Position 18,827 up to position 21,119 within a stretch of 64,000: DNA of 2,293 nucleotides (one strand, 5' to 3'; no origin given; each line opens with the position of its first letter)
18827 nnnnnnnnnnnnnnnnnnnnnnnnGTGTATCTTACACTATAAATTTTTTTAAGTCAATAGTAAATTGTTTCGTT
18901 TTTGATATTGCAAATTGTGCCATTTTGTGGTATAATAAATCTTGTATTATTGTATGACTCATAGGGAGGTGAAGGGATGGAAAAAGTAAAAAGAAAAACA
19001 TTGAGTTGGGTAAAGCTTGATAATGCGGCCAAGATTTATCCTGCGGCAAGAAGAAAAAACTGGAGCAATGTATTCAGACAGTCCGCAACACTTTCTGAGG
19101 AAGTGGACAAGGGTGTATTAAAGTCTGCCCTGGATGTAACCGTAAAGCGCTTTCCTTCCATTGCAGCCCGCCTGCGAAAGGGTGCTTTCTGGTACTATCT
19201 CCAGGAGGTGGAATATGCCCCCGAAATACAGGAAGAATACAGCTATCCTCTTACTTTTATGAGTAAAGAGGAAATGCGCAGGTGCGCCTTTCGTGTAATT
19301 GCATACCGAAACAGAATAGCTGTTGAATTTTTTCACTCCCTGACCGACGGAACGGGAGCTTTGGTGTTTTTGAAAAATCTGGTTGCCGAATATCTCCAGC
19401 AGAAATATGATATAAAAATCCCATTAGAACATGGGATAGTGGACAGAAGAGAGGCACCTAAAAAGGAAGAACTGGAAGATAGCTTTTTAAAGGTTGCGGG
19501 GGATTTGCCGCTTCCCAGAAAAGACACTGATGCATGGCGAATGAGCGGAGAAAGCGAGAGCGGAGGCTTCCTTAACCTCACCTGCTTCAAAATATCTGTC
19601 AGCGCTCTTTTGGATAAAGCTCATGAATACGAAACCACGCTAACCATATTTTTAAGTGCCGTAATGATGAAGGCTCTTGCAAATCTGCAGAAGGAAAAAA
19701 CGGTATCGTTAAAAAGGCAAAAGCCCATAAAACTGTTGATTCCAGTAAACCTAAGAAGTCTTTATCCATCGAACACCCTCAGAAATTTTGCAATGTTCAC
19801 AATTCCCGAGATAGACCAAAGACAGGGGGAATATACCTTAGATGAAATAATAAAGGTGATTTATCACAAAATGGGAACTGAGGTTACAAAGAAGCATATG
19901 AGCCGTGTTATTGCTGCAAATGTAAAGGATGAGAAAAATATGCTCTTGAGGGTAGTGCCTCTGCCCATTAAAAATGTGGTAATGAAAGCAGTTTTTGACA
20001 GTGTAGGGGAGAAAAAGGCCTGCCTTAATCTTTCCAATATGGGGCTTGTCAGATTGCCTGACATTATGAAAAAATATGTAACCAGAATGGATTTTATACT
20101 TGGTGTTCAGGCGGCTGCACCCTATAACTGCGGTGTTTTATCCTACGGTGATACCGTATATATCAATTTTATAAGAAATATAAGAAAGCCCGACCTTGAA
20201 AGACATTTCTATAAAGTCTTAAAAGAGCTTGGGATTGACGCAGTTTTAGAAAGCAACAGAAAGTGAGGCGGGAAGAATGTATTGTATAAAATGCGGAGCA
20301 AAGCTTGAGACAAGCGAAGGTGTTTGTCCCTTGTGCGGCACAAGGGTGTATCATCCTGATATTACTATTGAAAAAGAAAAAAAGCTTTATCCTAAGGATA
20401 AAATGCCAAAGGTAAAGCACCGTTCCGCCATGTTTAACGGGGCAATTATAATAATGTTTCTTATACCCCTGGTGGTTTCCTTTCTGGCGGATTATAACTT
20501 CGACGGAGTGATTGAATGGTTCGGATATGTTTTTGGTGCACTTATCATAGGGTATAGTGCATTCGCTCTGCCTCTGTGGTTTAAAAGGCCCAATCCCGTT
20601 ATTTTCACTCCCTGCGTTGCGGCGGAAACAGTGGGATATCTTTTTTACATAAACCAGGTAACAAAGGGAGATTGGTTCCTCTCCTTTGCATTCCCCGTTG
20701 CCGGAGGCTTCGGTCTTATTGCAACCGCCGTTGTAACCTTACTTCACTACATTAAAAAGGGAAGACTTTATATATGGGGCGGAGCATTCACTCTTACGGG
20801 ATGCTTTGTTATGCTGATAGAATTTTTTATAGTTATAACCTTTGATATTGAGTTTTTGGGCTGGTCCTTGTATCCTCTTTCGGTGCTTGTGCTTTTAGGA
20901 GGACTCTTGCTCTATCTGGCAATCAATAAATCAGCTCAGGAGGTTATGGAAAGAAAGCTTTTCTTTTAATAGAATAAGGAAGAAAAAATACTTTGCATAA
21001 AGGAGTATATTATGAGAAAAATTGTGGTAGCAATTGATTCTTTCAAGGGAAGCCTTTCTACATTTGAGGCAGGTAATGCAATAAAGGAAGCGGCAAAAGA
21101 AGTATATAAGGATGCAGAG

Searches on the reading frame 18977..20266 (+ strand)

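Call 4: search_protein_families(library=pfam, proteins=[window:18977-20266:+], max_evalue=0.01)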
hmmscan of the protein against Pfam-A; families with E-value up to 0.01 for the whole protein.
window:18977-20266:+ (429 aa): 1 family
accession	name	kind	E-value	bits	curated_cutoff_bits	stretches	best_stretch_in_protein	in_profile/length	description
PF07247.17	AATase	-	3.8e-05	22.9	22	1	199-267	270-338/500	Alcohol acetyltransferase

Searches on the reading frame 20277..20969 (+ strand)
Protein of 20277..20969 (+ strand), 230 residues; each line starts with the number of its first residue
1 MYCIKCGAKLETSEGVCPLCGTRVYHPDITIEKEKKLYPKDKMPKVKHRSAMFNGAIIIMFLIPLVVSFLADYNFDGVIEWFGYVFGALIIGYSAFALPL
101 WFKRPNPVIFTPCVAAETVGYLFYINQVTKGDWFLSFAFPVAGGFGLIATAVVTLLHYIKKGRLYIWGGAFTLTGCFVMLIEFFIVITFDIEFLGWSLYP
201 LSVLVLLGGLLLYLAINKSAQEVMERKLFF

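Call 4: search_protein_families(library=pfam, proteins=[window:20277-20969:+], max_evalue=0.01)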
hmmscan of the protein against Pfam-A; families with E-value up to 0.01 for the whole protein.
window:20277-20969:+ (230 aa): 2 families
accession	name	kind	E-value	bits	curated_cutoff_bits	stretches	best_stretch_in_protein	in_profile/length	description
PF13240.11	Zn_Ribbon_1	-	0.00013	22.1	25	1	2-23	1-22/23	zinc-ribbon domain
PF09163.16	Form-deh_trans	-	0.0092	16.2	22.1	1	142-163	15-36/44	Formate dehydrogenase N, transmembrane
